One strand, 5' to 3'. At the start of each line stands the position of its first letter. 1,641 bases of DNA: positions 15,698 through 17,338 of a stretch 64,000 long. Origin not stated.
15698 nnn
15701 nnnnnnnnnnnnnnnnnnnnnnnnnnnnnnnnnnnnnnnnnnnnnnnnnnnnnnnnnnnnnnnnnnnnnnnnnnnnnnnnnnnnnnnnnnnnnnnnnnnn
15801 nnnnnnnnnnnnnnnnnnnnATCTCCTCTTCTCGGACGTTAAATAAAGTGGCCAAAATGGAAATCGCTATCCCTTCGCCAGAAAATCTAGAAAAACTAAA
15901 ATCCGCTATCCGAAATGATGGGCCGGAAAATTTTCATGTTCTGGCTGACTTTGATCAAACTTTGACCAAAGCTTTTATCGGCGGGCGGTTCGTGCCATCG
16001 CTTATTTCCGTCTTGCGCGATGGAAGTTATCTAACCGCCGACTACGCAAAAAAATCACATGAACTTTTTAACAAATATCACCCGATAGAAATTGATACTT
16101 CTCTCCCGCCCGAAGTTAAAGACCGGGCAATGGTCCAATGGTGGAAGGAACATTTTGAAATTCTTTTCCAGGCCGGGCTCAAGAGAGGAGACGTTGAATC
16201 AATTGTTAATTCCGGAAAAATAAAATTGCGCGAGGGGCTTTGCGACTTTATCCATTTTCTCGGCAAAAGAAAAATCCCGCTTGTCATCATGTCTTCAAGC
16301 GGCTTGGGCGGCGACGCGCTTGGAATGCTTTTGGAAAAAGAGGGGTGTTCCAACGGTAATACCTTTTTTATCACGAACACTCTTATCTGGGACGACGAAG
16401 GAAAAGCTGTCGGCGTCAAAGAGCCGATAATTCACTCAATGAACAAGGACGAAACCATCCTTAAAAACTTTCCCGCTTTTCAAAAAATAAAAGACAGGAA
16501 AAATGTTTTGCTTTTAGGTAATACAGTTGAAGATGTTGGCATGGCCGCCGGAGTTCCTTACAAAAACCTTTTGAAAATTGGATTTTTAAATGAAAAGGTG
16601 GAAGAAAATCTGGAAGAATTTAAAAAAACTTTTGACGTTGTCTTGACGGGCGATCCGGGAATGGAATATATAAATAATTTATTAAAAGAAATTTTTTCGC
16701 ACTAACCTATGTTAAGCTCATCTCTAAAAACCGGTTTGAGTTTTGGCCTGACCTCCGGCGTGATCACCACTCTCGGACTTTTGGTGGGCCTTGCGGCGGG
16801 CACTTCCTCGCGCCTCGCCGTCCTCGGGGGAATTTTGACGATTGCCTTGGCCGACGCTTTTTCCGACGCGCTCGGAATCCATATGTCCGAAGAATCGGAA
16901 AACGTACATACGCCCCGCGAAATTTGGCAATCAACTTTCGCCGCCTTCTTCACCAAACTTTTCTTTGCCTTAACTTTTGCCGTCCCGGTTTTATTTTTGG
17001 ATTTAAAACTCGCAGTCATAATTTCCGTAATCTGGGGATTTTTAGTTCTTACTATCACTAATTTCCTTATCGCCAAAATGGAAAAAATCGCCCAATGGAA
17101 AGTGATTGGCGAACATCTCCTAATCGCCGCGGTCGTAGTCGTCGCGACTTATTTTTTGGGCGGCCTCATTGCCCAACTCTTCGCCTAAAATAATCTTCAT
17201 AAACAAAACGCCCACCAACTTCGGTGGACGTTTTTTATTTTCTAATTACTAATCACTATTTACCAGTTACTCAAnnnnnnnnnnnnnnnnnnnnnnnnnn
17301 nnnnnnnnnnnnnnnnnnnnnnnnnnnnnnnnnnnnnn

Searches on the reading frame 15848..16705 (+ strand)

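Call 97: search_protein_families(library=pfam, proteins=[window:15848-16705:+], max_evalue=0.001)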
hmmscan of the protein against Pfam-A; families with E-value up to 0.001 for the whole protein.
window:15848-16705:+ (285 aa): 1 family
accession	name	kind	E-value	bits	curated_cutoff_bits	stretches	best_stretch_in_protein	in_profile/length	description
PF05822.18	UMPH-1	-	6.3e-62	209.7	23.7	1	38-282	2-245/246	Pyrimidine 5'-nucleotidase (UMPH-1)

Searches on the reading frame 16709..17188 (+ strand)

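Call 97: search_protein_families(library=pfam, proteins=[window:16709-17188:+], max_evalue=0.001)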
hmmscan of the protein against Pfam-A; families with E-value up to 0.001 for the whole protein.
window:16709-17188:+ (159 aa): 1 family
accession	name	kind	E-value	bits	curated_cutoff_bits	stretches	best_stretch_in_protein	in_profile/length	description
PF01988.24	VIT1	-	4.6e-08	33.6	28.1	2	12-69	6-64/214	VIT family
